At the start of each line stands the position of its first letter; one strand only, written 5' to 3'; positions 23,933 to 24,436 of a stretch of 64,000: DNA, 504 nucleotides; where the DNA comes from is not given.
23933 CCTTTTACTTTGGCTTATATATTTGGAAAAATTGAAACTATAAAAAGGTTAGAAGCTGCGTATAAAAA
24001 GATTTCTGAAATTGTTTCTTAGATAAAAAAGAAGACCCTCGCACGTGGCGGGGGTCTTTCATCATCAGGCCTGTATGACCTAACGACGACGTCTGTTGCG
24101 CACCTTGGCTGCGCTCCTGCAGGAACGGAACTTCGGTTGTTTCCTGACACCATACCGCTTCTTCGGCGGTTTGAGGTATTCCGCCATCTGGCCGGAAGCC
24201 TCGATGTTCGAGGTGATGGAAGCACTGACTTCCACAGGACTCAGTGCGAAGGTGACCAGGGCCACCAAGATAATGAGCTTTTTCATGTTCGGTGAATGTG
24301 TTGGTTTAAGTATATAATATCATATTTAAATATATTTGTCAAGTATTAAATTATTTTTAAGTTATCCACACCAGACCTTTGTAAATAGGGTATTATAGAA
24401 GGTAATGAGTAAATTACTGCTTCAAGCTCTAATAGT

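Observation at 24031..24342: Cassette E: a 68 aa secreted peptide with a protamine-like Arg tail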

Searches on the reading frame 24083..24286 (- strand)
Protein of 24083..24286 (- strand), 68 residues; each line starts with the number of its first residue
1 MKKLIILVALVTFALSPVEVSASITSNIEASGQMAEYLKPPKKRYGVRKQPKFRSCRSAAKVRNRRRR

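Call 17: find_encoding_contigs(protein=window:24083-24286:-, flank=10000, max_places=10)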
Protein seq(68 aa) (68 aa): no gene with exactly this product is on record in the collection.

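Call 18: find_homologous_proteins(query=window:24083-24286:-, max_evalue=10)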
Query seq(68 aa) (68 aa): 1 proteins with E <= 10 among 1 candidates.
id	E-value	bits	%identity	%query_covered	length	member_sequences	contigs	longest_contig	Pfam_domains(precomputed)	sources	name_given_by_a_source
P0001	5.8e-35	135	100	100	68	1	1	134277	-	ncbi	ncbi:MAG: hypothetical protein R3B39_01045 [Candidatus Paceibacterota bacterium]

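Call 19: search_protein_families(library=pfam, proteins=[window:24083-24286:-], max_evalue=1)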
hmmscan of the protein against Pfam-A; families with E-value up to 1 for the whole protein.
seq(68 aa): 0 families

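Call 30: find_related_loci(query=A1, collection=metagenome_contigs, flank=5000)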
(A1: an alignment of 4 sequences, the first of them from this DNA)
Query A1 (68 aa) in metagenome_contigs; peptide patterns used: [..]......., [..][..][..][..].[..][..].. (x = any residue, [..] = any of these).
249 stretches matched a pattern; 8 encode a relative of the query (tblastn E <= 1e-3); 8 distinct loci.
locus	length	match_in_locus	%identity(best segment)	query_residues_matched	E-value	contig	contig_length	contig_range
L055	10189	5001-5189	50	1-61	1e-12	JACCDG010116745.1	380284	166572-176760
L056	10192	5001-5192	48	1-61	8e-12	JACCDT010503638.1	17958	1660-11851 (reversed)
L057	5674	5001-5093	65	41-68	5e-8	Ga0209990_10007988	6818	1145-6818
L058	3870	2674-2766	65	41-68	5e-8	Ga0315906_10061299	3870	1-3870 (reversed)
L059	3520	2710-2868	39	1-68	1e-7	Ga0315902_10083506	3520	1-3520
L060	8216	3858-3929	71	45-68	3e-7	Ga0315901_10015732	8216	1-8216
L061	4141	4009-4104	63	40-68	3e-6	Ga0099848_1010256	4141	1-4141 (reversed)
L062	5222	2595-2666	58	45-68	3e-6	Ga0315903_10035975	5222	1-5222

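Call 34: find_related_loci(query=A2, collection=viral_contigs, flank=6000)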
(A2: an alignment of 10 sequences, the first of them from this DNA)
Query A2 (68 aa) in viral_contigs; peptide patterns used: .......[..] (x = any residue, [..] = any of these).
1 stretches matched a pattern; 1 encode a relative of the query (tblastn E <= 1e-3); 1 distinct loci.
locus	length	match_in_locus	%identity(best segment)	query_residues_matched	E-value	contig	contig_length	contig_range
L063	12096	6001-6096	63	40-68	3e-7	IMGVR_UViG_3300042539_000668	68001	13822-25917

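Call 35: search_protein_families(library=phrogs, proteins=[L060:4042-4923:+, L060:3024-3515:+, L060:6586-6993:+, L060:7334-8104:+, L060:895-1221:+, L060:5731-6195:+, L060:2412-2804:+, window:24083-24286:-], max_evalue=0.01)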
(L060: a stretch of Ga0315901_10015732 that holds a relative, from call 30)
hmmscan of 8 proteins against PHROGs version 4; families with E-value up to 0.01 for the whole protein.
L060:4042-4923:+ (294 aa): 2 families
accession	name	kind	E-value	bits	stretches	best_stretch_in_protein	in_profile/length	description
phrog_1221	-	unknown function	6.4e-40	138.3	1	11-261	54-318/355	-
phrog_1362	-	unknown function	0.00051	20.3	1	112-255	222-369/391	-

L060:3024-3515:+ (164 aa): 2 families
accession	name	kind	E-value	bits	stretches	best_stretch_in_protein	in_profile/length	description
phrog_3906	-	unknown function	4.9e-05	23.7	1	86-129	135-174/270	-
phrog_4313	-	unknown function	0.0017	19.2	1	92-120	143-171/263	-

L060:6586-6993:+ (136 aa): 1 family
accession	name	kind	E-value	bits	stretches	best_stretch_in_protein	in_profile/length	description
phrog_1111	-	DNA, RNA and nucleotide metabolism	0.00066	20.5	1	56-99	27-69/139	endonuclease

L060:7334-8104:+ (257 aa): 1 family
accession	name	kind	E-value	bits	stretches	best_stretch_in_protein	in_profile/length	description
phrog_19605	-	unknown function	1.1e-11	45.6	1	49-217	7-170/305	-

L060:895-1221:+ (109 aa): 1 family
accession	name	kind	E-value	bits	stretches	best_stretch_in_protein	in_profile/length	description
phrog_4158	-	unknown function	0.00026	22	1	4-101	33-123/130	-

L060:5731-6195:+ (155 aa): 0 families

L060:2412-2804:+ (131 aa): 0 families

seq(68 aa): 0 families

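Call 37: find_homologous_proteins(query=A2, max_evalue=1)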
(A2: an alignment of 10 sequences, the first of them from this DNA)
Query A2 (10 sequences) (68 aa, profile of the alignment): 19 proteins with E <= 1 among 442 candidates.
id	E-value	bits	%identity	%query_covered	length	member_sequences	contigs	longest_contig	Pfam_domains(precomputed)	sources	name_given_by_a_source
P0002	2.1e-28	116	48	90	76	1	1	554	-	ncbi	-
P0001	1.5e-25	107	100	100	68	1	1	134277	-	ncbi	ncbi:MAG: hypothetical protein R3B39_01045 [Candidatus Paceibacterota bacterium]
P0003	1.8e-21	94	61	41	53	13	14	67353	-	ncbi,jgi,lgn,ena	jgi:hypothetical protein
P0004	1.2e-20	91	63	35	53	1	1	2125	-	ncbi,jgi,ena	jgi:hypothetical protein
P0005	2.7e-20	90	63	35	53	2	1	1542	-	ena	-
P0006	3.7e-20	90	63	35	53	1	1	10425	-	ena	-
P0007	4.0e-20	90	58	35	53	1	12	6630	-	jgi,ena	jgi:hypothetical protein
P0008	8.1e-20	89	39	100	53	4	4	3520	-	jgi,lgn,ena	jgi:hypothetical protein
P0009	5.8e-18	83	63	43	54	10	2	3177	-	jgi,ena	jgi:hypothetical protein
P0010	3.3e-16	77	52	43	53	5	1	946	-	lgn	-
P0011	2.4e-13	68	48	43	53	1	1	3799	-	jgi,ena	jgi:hypothetical protein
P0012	7.2e-13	66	50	43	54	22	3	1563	-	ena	-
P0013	2.0e-9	55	38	66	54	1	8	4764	-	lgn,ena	-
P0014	2.5e-8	52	73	32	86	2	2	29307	-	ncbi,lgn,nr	ncbi:MAG: hypothetical protein IT284_00800 [Bacteroidetes bacterium]|nr:hypothetical protein [Bacter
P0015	4.8e-8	51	77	32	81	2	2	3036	-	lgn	-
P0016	5.2e-8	51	38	91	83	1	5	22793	-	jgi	jgi:hypothetical protein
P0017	3.5e-3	35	87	22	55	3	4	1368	-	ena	-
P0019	5.8e-2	31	40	82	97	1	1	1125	-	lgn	-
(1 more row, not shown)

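Call 39: search_protein_families(library=ncbifam, proteins=[P0001, P0003, P0014, P0016, P0017, P0019, P0013], max_evalue=10)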
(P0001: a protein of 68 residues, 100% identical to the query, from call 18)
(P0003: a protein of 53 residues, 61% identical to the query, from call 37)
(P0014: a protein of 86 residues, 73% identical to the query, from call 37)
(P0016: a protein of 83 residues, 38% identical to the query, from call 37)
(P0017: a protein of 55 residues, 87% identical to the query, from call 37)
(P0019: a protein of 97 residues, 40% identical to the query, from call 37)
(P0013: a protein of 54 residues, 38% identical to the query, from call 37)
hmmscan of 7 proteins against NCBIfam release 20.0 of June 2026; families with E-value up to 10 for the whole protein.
P0001 (68 aa): 4 families
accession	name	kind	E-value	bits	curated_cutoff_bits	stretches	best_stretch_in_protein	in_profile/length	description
NF038040.1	phero_PhrK_fam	equivalog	0.0065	16.7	35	1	1-36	1-35/40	PhrK family phosphatase-inhibitory pheromone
NF053819.1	EF0750_LPXTG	subfamily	0.033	14.7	47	1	1-44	1-48/105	EF2685/EF0750 family sortase-dependent surface protein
NF033939.0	DESULF_POR1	subfamily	0.084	11.6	250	1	1-36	1-34/454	outer membrane homotrimeric porin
NF051864.1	ABZJ_00068_fam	equivalog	0.15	12.3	40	1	1-15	1-16/58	ABZJ_00068 family colistin stress protein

P0003 (53 aa): 0 families

P0014 (86 aa): 0 families

P0016 (83 aa): 0 families

P0017 (55 aa): 0 families

P0019 (97 aa): 2 families
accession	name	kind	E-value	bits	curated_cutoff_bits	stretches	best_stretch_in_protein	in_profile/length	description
NF033216.1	lipo_YgdI_YgdR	subfamily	0.058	13.3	42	1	55-76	2-23/71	YgdI/YgdR family lipoprotein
NF033894.1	Eex_IncN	subfamily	0.14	12.1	33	1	55-79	2-25/65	EexN family lipoprotein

P0013 (54 aa): 0 families

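Call 40: search_protein_families(library=pfam, proteins=[P0003, P0014, P0016, P0017, P0019, P0013], max_evalue=10)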
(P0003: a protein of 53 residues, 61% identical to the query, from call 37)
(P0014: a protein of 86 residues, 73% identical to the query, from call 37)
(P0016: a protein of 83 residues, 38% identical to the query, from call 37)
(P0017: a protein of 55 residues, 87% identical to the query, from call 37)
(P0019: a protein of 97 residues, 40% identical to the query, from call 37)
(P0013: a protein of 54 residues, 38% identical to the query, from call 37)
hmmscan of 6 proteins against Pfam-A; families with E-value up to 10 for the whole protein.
P0003 (53 aa): 0 families

P0014 (86 aa): 0 families

P0016 (83 aa): 0 families

P0017 (55 aa): 0 families

P0019 (97 aa): 1 family
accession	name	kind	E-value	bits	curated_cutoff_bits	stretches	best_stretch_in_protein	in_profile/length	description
PF00746.26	Gram_pos_anchor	-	0.9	10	20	0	3-21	16-34/43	LPXTG cell wall anchor motif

P0013 (54 aa): 0 families

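Call 43: find_encoding_contigs(protein=P0014, flank=6000, max_places=3)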
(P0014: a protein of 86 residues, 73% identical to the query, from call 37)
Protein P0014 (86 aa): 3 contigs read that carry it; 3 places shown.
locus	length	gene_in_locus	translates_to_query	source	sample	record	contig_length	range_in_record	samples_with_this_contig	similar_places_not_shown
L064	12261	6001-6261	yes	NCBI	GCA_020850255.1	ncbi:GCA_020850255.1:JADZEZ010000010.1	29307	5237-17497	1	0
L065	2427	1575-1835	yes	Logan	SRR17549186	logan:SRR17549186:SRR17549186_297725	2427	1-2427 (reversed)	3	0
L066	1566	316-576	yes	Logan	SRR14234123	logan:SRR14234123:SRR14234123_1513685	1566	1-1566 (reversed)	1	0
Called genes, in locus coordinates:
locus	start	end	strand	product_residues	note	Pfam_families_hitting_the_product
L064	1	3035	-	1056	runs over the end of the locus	PF04563:RNA_pol_Rpb2_1, PF04561:RNA_pol_Rpb2_2, PF04565:RNA_pol_Rpb2_3, PF10385:RNA_pol_Rpb2_45, PF00562:RNA_pol_Rpb2_6, PF04560:RNA_pol_Rpb2_7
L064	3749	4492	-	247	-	PF01867:Cas_Cas1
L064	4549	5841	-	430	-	PF01385:OrfB_IS605 (weak)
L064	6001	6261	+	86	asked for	-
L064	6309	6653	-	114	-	-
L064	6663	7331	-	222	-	PF01746:tRNA_m1G_MT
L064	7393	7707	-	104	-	PF13083:KH_KhpA-B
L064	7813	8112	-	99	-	PF00886:Ribosomal_S16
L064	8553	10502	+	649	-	PF08206:OB_RNB (weak), PF25049:OB_HELZ2 (faint), PF17849:OB_Dis3, PF17876:CSD2, PF00773:RNB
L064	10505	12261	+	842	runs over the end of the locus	PF00768:Peptidase_S11, PF13354:Beta-lactamase2, PF09587:PGA_cap, PF02557:VanY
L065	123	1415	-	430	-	PF01385:OrfB_IS605 (weak)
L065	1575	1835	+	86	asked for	-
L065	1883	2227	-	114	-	-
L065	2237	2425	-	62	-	?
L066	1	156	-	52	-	?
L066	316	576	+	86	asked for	-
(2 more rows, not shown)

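Call 44: find_encoding_contigs(protein=P0016, flank=6000, max_places=3)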
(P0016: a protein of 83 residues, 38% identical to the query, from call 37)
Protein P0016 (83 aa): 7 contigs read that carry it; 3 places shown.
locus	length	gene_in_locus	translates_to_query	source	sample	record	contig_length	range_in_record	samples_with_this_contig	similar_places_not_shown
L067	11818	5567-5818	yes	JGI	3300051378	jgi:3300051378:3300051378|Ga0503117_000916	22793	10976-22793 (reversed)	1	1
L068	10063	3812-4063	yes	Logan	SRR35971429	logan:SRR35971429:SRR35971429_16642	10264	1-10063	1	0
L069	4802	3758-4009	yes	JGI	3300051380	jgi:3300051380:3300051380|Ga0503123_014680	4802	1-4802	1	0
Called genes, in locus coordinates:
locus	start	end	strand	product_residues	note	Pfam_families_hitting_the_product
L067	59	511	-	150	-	-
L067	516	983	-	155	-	PF27154:ORF11_beta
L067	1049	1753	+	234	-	PF09335:VTT_dom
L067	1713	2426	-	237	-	PF02683:DsbD_TM, PF13386:DsbD_2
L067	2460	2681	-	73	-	-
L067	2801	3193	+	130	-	-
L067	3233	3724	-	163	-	PF10648:Gmad2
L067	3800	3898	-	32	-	-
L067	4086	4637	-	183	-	-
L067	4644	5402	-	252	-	PF09864:MliC, PF03724:META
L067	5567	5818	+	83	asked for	-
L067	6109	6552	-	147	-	-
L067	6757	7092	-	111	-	PF01471:PG_binding_1, PF09374:PG_binding_3 (faint)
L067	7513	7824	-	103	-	-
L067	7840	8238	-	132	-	-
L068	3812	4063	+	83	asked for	-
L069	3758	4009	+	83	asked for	-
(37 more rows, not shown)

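Call 45: find_encoding_contigs(protein=P0003, flank=8000, max_places=3)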
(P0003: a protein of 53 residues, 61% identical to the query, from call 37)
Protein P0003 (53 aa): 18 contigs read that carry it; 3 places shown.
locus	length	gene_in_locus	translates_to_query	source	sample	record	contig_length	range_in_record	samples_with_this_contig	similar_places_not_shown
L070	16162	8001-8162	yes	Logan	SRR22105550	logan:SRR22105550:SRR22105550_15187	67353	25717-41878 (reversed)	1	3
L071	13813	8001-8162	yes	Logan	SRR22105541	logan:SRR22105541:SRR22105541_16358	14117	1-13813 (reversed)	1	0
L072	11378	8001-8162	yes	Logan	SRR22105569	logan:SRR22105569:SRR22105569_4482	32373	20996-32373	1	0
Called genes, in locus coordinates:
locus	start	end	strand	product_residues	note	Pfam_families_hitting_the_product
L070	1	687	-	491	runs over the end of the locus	-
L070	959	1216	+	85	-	-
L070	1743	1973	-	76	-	-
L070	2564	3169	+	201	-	-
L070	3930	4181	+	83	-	-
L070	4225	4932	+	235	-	PF17338:GP88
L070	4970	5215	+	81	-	-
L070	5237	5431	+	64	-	-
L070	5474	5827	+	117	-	-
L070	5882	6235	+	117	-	-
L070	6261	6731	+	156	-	-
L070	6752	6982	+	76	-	-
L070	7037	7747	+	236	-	-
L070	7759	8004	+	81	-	-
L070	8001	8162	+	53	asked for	-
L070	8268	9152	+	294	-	PF06067:DUF932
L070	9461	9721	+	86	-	PF27050:Phage_P22_Y8K6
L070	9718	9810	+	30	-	-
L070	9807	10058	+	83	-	-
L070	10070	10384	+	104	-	PF27050:Phage_P22_Y8K6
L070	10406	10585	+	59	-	-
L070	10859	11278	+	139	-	-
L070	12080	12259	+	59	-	-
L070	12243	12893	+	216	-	-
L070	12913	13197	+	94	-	-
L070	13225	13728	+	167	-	-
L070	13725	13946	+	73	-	-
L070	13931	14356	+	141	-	-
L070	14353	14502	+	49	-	-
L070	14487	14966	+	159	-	PF08299:Bac_DnaA_C (weak)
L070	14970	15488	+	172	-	-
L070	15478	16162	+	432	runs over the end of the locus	PF03796:DnaB_C, PF06745:ATPase (weak), PF13481:AAA_25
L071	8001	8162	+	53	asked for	-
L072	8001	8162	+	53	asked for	-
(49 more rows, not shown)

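Call 48: search_protein_representatives(alignment_id=A3)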
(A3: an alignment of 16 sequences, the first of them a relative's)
Query: 16 sequences, 57 profile positions. Proteins with E-value up to 0.001 (for the whole library): 11; up to 1e-10: 7; up to 1e-30: 0. The best 11 are listed.
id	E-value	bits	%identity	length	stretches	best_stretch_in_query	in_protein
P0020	4.5e-21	91.0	-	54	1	5-57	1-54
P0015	2.2e-17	79.2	-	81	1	5-57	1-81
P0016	3.6e-16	75.3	-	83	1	5-57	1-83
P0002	4.0e-16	75.2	-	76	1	4-54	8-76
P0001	9.7e-15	70.8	-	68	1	5-57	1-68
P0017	1.2e-12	64.1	-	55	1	4-53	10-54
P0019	2.1e-12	63.3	-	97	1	5-54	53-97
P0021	1.1e-09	54.6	-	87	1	3-57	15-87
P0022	2.2e-09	53.6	-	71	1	5-57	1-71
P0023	6.3e-08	48.9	-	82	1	4-57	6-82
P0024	4.4e-05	39.8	-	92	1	6-47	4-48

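Call 50: find_encoding_contigs(protein=P0019, flank=5000, max_places=2)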
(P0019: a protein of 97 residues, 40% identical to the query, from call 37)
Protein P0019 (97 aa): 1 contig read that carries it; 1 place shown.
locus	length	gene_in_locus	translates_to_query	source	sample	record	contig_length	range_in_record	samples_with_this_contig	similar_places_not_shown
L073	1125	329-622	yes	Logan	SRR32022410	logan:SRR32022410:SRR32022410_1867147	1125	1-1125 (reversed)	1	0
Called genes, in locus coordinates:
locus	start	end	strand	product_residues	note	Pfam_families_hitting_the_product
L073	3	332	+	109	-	?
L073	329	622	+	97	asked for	-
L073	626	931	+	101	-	-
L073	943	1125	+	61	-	?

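Call 51: find_encoding_contigs(protein=P0022, flank=5000, max_places=2)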
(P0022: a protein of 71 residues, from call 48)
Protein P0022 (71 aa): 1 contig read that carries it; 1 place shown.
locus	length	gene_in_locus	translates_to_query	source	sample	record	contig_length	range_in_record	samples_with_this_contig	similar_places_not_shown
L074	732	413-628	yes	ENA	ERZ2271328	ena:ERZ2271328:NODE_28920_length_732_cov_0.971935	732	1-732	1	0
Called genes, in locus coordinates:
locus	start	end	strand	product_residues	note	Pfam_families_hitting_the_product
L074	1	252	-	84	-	?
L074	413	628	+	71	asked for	-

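Call 52: find_encoding_contigs(protein=P0023, flank=5000, max_places=2)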
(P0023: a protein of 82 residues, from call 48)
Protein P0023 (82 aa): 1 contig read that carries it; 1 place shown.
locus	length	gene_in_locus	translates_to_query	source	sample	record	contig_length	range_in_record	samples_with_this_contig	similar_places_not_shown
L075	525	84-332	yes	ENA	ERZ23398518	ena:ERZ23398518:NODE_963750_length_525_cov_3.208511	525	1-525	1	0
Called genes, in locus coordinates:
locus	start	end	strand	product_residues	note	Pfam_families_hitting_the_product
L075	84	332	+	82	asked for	-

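Call 53: find_encoding_contigs(protein=P0017, flank=5000, max_places=2)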
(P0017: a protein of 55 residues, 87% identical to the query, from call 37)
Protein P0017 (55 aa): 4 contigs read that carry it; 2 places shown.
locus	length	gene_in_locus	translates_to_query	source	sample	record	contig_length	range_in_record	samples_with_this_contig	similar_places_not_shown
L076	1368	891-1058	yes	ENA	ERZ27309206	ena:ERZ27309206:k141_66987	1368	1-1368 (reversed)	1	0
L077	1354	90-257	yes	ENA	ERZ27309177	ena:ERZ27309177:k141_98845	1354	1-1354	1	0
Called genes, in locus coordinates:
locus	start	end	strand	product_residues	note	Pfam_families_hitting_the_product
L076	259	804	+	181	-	-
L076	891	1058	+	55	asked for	-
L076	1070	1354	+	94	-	PF27050:Phage_P22_Y8K6 (weak)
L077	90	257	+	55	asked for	-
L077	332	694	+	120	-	-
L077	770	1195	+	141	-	PF24692:DUF7659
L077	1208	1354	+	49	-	?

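Call 66: predict_structure(alignment_id=A3)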
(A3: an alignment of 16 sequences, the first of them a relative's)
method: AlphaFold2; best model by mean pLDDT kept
length: 68 residues; sequences in the alignment: 16
mean_pLDDT: 72.5   pTM: 0.27
mean pLDDT of the five models: 72.5, 70.9, 70.4, 69.9, 69.2
residues with pLDDT >= 90: 6; 70-90: 31; 50-70: 25; < 50: 6
segments of 3 or more residues with pLDDT < 50: none
pLDDT, mean of each block of 10 residues (from residue 1): 84 75 52 56 68 87 89
secondary structure, 60 per line:
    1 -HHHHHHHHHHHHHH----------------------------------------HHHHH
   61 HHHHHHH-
elements in order: H2-15 H56-67

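Call 69: search_solved_structures(query=A3, max_evalue=10, show_alignments=2)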
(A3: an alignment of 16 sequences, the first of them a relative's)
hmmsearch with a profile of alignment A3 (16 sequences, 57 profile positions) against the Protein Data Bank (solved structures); distinct sequences matched with E-value up to 10: 0.
